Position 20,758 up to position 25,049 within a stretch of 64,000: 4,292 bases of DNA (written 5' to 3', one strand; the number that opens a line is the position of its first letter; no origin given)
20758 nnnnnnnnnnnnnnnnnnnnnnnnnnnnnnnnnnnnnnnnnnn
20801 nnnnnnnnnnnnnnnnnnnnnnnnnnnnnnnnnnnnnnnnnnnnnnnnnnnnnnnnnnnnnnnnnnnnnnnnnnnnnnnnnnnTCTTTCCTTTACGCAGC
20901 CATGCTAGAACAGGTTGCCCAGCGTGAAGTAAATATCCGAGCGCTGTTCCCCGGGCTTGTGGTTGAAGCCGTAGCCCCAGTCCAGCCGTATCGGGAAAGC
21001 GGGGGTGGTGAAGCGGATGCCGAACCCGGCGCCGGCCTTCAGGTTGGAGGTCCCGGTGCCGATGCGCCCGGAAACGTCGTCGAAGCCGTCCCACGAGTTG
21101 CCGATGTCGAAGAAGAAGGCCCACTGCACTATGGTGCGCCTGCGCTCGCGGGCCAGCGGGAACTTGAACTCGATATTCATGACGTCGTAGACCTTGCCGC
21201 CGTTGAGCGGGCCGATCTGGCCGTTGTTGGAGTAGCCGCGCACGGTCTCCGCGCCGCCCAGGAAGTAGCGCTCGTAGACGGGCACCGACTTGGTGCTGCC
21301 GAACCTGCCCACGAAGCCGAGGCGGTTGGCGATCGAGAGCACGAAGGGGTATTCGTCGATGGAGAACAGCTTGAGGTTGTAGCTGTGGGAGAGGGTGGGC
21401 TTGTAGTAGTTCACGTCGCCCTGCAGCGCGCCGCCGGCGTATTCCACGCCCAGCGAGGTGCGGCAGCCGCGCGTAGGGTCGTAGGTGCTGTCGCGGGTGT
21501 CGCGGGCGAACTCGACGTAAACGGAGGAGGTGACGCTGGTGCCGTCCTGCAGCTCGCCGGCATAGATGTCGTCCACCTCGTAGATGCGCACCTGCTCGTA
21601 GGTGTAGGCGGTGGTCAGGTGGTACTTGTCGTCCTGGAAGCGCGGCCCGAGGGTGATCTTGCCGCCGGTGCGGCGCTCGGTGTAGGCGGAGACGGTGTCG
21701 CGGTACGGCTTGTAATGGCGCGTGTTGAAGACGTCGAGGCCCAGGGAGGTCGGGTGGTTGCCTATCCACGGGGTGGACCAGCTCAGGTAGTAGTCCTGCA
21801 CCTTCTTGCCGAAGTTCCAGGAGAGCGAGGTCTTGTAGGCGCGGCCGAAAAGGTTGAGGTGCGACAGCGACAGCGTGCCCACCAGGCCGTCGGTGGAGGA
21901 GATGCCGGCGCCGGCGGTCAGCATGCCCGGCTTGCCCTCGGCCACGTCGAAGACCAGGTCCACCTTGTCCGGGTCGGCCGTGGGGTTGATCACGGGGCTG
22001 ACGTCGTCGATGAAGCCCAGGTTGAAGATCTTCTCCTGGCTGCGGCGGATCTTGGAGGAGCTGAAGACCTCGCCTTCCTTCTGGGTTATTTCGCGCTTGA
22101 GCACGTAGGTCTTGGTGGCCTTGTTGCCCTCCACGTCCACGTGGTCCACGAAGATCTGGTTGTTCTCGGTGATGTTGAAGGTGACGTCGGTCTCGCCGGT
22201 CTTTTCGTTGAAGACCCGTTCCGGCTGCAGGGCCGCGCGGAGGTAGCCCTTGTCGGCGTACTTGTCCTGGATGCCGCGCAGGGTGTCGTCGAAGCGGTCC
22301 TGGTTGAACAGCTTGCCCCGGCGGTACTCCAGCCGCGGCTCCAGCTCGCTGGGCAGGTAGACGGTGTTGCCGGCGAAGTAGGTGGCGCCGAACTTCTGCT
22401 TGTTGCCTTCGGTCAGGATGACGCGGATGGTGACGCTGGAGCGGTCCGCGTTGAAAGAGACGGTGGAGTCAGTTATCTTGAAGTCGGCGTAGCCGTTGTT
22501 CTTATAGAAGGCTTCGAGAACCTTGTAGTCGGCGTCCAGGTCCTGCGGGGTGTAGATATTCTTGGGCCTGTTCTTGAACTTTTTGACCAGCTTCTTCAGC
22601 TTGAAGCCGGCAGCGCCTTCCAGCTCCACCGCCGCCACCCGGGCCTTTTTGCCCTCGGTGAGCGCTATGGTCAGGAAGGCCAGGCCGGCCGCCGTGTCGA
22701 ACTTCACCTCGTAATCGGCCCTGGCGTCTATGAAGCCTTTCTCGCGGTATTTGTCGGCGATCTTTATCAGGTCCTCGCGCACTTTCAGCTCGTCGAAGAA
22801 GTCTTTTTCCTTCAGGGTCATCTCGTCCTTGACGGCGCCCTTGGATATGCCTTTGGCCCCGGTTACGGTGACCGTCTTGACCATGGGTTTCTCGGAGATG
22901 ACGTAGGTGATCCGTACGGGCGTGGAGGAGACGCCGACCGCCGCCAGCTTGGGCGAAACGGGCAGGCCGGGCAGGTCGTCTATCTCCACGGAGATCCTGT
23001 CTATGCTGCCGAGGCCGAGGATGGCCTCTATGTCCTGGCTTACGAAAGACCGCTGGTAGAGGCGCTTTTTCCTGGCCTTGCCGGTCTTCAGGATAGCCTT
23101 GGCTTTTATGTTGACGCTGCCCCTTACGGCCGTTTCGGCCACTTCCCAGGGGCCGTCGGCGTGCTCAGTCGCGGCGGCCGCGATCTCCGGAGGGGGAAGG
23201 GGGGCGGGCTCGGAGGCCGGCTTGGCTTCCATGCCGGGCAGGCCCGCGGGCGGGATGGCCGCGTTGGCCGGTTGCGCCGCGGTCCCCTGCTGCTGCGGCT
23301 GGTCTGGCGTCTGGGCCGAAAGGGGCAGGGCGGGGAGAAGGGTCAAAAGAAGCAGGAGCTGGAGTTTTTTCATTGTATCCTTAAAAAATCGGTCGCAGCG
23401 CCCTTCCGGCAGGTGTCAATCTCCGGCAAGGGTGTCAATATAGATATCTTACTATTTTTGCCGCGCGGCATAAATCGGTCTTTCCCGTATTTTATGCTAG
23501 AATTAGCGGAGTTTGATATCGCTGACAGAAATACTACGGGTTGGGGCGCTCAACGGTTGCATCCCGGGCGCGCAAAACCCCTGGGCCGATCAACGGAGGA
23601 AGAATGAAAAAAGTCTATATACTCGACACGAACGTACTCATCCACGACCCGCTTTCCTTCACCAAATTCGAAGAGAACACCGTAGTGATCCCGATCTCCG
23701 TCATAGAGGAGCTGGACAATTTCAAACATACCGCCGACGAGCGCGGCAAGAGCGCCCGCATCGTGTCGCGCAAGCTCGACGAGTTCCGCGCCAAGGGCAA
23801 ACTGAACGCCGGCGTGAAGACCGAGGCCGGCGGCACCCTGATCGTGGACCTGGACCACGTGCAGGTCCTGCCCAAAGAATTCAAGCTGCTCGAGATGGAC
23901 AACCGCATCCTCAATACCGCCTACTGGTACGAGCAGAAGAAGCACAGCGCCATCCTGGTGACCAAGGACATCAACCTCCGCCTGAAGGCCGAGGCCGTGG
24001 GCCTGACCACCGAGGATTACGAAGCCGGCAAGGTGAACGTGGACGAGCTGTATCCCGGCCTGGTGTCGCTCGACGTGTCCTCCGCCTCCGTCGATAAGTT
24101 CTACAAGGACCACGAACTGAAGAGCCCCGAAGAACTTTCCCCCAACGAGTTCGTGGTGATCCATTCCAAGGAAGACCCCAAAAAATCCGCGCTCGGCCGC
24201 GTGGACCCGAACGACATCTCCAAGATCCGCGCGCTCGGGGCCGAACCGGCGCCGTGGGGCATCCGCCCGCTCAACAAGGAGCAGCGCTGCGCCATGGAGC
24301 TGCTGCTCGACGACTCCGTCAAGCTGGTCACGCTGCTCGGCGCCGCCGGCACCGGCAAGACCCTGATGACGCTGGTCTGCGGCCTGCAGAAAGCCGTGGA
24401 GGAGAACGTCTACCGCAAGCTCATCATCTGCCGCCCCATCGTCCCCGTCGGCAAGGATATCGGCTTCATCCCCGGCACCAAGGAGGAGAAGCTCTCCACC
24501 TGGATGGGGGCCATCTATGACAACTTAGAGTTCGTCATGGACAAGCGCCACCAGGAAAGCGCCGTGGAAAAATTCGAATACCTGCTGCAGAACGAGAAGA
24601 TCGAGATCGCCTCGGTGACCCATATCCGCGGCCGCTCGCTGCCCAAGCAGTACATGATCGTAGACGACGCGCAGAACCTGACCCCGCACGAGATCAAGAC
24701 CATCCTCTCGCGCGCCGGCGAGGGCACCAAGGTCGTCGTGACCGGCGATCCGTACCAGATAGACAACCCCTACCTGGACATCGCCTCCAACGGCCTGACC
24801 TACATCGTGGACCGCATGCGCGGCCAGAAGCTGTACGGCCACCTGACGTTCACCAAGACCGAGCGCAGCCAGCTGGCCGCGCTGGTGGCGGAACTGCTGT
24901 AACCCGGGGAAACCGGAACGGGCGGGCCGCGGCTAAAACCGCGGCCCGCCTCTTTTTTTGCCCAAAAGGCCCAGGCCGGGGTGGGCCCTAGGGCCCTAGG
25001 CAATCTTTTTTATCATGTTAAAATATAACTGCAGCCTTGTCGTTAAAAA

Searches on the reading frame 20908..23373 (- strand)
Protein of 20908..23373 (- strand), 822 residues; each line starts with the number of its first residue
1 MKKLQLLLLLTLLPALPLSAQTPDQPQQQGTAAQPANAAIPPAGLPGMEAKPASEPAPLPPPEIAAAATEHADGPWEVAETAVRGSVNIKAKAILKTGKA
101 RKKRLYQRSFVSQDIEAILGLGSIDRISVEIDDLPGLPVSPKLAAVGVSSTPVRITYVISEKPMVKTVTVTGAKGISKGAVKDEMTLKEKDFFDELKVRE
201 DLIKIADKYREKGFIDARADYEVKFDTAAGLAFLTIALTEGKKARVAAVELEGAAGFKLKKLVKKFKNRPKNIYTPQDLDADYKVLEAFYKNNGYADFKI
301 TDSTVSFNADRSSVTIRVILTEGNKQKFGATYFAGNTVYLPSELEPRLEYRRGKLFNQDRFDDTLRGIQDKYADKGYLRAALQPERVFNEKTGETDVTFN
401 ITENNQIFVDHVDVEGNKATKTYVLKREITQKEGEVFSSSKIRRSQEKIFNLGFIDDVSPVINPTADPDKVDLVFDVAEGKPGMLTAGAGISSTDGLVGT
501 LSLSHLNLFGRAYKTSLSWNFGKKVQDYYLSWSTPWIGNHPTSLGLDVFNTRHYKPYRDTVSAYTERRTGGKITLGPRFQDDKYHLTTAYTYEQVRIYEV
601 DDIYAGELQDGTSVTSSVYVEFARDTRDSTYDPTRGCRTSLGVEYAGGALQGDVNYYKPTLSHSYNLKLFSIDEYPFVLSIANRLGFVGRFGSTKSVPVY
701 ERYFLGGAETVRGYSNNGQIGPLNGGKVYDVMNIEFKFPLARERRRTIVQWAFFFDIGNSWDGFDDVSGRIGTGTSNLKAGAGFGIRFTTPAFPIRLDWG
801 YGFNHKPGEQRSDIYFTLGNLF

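Call 53: search_protein_families(library=pfam, proteins=[window:20908-23373:-], max_evalue=0.00001)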
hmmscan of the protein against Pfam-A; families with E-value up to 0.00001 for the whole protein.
window:20908-23373:- (822 aa): 3 families
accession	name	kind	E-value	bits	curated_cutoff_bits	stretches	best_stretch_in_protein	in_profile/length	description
PF01103.29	Omp85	-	2.3e-58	198.7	24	1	507-822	1-325/325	Omp85 superfamily domain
PF07244.20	POTRA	-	7.6e-52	174.4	21.3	4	409-480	3-79/79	Surface antigen variable number repeat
PF08479.16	POTRA_2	-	5.3e-07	29.8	24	0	333-380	8-55/76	POTRA domain, ShlB-type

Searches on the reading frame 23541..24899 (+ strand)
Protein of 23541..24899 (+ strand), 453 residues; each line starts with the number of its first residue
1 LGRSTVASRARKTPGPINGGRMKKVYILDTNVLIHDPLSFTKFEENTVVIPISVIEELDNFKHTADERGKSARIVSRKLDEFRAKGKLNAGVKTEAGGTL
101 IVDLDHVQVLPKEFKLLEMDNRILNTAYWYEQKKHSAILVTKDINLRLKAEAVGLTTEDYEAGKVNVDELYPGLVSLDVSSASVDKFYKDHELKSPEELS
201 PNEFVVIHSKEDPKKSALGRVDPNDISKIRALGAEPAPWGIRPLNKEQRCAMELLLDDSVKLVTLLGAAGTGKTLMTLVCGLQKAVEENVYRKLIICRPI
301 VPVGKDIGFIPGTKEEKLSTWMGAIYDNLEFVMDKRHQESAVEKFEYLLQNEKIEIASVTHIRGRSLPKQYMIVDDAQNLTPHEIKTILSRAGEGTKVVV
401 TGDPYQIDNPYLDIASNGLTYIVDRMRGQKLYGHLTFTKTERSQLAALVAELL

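Call 11: search_protein_families(library=ncbifam, proteins=[window:23541-24899:+], max_evalue=0.001)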
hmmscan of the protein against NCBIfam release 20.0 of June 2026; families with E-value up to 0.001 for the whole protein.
window:23541-24899:+ (453 aa): 3 families
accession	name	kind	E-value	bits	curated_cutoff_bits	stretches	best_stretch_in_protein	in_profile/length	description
NF053827.1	RNA5-3helPhoH2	equivalog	5.4e-97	325.5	680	1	24-453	2-423/427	RNA 5'-3' helicase PhoH2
NF007827.1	PRK10536.1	equivalog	1.1e-25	90.5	380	1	258-444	64-244/253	phosphate starvation-inducible protein PhoH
NF040729.1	ABC_ATP_SaoA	equivalog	6e-05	22.6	360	1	261-353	32-121/248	ABC transporter ATP-binding protein SaoA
